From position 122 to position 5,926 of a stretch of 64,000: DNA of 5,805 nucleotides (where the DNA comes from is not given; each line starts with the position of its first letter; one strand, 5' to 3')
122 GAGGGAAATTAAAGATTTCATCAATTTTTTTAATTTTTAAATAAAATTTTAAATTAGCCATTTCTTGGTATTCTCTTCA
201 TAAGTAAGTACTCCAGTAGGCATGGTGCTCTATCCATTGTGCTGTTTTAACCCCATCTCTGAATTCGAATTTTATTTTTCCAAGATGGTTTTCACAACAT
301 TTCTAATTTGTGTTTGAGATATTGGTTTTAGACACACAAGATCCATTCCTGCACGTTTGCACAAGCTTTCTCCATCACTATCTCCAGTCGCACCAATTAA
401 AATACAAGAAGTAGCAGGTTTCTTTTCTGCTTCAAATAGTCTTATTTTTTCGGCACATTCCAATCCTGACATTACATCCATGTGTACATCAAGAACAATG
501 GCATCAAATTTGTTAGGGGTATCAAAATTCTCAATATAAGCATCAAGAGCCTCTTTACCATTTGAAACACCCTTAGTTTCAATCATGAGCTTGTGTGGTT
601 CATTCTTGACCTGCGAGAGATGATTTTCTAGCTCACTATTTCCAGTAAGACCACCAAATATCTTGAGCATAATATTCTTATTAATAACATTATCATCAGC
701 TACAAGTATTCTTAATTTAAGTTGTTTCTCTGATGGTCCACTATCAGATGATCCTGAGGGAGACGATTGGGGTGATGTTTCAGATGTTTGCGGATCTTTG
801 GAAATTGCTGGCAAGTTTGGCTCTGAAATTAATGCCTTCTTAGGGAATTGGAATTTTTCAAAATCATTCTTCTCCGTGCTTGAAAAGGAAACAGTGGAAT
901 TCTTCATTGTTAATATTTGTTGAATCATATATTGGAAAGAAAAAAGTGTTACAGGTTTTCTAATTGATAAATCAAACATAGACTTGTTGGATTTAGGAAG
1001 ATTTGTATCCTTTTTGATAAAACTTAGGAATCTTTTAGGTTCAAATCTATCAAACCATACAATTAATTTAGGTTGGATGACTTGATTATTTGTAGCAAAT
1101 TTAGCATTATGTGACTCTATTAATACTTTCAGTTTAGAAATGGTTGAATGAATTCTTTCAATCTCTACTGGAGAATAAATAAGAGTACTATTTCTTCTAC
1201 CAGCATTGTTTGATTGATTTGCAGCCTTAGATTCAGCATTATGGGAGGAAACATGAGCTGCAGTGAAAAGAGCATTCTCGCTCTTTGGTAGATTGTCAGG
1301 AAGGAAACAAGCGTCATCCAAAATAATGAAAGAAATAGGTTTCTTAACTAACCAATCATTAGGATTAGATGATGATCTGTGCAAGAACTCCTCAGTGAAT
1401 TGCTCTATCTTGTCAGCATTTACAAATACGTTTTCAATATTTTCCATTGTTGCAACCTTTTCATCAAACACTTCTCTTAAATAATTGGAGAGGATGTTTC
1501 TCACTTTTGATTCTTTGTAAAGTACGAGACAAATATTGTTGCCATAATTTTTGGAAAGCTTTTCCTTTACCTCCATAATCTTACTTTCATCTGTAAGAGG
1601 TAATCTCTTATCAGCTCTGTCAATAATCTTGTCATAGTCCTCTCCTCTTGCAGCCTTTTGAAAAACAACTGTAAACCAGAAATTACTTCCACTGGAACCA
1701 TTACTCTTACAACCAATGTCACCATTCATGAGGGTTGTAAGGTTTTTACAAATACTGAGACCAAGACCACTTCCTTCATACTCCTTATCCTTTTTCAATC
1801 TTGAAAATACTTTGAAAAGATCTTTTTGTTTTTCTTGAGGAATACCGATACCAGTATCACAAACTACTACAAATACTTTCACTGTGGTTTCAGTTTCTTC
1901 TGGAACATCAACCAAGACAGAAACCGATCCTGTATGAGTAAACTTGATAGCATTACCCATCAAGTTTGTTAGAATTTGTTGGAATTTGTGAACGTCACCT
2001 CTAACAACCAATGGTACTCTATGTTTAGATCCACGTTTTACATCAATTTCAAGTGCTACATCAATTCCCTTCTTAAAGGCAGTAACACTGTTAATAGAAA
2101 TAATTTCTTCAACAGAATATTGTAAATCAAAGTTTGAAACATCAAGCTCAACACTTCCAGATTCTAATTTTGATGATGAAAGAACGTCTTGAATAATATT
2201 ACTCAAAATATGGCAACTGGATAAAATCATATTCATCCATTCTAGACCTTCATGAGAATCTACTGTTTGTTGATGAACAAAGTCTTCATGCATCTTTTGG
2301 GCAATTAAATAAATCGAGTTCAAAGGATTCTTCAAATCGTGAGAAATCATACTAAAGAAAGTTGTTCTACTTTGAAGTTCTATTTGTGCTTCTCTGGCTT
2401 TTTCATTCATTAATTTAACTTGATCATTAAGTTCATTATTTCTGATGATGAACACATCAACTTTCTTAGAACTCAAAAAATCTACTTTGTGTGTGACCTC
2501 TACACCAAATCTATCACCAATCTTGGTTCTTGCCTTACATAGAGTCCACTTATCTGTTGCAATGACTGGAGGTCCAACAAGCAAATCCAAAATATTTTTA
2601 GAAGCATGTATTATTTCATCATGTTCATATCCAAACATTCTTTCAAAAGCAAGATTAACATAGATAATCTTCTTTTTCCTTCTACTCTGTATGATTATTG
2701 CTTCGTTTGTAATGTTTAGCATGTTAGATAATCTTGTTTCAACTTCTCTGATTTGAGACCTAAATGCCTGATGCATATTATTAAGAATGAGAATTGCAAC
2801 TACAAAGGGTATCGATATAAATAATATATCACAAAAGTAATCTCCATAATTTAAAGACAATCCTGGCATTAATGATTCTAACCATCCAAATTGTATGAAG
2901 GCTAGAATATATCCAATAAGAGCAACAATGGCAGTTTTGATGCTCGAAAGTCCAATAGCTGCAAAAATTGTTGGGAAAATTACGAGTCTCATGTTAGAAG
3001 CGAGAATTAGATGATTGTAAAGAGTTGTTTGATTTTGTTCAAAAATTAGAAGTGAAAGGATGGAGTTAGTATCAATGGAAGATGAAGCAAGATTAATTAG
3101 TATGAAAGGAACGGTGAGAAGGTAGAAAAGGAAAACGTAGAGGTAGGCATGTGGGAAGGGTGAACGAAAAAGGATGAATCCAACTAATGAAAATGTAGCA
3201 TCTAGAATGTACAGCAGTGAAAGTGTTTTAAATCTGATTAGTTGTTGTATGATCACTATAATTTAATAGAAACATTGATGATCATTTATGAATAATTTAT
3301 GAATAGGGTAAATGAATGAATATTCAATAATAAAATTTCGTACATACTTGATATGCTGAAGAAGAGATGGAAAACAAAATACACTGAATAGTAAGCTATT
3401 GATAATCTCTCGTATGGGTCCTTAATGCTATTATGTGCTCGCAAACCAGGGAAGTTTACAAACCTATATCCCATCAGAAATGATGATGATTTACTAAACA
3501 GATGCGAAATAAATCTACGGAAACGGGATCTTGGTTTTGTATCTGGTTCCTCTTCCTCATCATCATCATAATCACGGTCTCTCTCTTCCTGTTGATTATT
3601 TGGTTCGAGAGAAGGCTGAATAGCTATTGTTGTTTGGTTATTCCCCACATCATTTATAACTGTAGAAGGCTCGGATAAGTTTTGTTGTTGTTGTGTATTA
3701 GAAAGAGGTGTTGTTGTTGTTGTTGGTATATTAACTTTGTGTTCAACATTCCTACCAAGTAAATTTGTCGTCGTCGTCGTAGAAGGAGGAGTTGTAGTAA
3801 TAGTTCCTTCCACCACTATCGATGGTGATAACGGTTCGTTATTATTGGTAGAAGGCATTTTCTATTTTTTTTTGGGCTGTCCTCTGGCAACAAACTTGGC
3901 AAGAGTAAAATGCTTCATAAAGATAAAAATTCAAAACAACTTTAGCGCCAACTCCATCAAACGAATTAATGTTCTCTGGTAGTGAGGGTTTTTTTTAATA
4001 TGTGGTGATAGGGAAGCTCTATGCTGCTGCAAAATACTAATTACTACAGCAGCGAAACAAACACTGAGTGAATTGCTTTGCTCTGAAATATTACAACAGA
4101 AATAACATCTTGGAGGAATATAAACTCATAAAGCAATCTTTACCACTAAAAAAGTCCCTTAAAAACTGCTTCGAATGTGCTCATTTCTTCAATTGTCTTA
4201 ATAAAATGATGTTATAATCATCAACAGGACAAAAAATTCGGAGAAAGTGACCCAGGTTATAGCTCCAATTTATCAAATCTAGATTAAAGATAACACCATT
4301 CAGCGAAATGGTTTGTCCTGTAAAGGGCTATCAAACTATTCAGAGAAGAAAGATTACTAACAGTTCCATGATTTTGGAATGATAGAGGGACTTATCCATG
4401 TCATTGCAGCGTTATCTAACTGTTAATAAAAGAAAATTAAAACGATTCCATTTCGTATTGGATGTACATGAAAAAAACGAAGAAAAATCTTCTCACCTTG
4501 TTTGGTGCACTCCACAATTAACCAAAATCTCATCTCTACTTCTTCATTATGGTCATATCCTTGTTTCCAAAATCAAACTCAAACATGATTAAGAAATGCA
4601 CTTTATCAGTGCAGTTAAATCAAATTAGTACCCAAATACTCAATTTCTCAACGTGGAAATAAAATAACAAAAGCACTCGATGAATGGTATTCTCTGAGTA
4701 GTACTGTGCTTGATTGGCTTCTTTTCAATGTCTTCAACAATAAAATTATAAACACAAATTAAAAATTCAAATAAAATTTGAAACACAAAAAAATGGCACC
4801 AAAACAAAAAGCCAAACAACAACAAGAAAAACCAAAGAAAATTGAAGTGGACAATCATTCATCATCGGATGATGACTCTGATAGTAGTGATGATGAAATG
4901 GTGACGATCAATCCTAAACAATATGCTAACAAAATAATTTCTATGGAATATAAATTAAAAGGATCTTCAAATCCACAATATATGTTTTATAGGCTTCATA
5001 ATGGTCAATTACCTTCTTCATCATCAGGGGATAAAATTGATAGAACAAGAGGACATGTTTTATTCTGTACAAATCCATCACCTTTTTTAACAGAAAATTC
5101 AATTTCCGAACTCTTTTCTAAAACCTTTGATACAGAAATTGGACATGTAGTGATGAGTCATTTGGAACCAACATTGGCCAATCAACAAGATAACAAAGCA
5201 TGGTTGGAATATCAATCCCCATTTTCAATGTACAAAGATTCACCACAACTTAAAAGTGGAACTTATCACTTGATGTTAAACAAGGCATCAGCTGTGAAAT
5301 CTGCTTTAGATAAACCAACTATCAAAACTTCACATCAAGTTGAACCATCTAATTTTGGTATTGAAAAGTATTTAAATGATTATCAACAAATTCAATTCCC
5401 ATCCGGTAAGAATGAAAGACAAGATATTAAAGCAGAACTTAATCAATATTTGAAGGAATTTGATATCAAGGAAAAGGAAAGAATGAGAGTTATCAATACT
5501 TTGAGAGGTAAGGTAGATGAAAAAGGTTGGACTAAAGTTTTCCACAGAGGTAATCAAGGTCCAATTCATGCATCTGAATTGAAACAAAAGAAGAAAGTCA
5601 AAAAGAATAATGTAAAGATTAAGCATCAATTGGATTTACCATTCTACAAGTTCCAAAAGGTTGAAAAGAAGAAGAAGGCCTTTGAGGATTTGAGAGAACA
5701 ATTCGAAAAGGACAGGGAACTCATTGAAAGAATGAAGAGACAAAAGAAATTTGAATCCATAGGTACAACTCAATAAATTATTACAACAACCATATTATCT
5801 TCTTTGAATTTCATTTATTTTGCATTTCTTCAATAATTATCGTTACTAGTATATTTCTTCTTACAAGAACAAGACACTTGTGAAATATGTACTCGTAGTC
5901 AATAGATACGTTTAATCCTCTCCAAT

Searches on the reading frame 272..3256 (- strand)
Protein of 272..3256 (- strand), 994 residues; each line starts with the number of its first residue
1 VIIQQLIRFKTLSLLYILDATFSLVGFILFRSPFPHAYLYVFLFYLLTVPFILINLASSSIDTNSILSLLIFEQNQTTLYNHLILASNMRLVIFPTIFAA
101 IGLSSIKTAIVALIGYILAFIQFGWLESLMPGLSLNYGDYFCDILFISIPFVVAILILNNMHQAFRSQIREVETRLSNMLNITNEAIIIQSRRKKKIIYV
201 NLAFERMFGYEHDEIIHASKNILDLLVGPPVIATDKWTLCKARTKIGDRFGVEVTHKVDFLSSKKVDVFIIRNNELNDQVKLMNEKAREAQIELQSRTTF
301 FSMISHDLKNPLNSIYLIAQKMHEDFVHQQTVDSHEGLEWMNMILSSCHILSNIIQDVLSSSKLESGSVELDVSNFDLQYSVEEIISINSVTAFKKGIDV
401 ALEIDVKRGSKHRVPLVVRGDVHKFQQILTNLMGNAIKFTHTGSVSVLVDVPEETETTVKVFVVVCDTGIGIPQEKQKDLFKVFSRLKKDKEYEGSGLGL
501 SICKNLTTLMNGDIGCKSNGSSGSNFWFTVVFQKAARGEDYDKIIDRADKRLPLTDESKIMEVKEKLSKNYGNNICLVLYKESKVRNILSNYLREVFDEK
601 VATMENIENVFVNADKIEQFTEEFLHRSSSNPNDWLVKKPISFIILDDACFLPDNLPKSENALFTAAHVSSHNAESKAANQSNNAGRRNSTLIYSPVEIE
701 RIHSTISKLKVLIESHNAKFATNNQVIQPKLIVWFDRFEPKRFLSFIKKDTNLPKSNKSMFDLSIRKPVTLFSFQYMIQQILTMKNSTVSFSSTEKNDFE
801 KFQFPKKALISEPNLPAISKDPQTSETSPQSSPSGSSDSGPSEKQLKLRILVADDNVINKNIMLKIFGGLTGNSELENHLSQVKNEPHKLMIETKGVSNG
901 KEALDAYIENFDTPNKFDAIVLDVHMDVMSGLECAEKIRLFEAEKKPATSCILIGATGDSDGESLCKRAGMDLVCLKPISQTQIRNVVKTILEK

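Call 17: search_protein_families(library=pfam, proteins=[window:272-3256:-], max_evalue=0.001)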
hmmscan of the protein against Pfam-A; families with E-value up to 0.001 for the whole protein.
window:272-3256:- (994 aa): 5 families
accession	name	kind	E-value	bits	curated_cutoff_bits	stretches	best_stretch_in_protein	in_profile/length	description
PF02518.31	HATPase_c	-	9.4e-24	84.4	26.4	1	420-530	1-107/111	Histidine kinase-, DNA gyrase B-, and HSP90-like ATPase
PF00512.31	HisKA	-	2.5e-10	40.7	26.9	1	297-367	2-66/66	His Kinase A (phospho-acceptor) domain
PF00072.30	Response_reg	-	2.8e-09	37.5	30.2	1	893-988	24-110/111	Response regulator receiver domain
PF13188.13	PAS_8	-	3.1e-07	30.5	21.8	1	175-227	2-51/65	PAS domain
PF13426.13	PAS_9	-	0.00024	21.8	27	1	185-226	2-40/103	PAS domain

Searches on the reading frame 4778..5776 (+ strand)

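Call 17: search_protein_families(library=pfam, proteins=[window:4778-5776:+], max_evalue=0.001)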
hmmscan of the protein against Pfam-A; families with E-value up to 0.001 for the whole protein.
window:4778-5776:+ (332 aa): 1 family
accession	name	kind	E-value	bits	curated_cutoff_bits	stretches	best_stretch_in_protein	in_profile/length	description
PF12923.12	RRP7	-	2.1e-23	83.1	23.3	1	214-327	7-119/120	Ribosomal RNA-processing protein 7 (RRP7) C-terminal domain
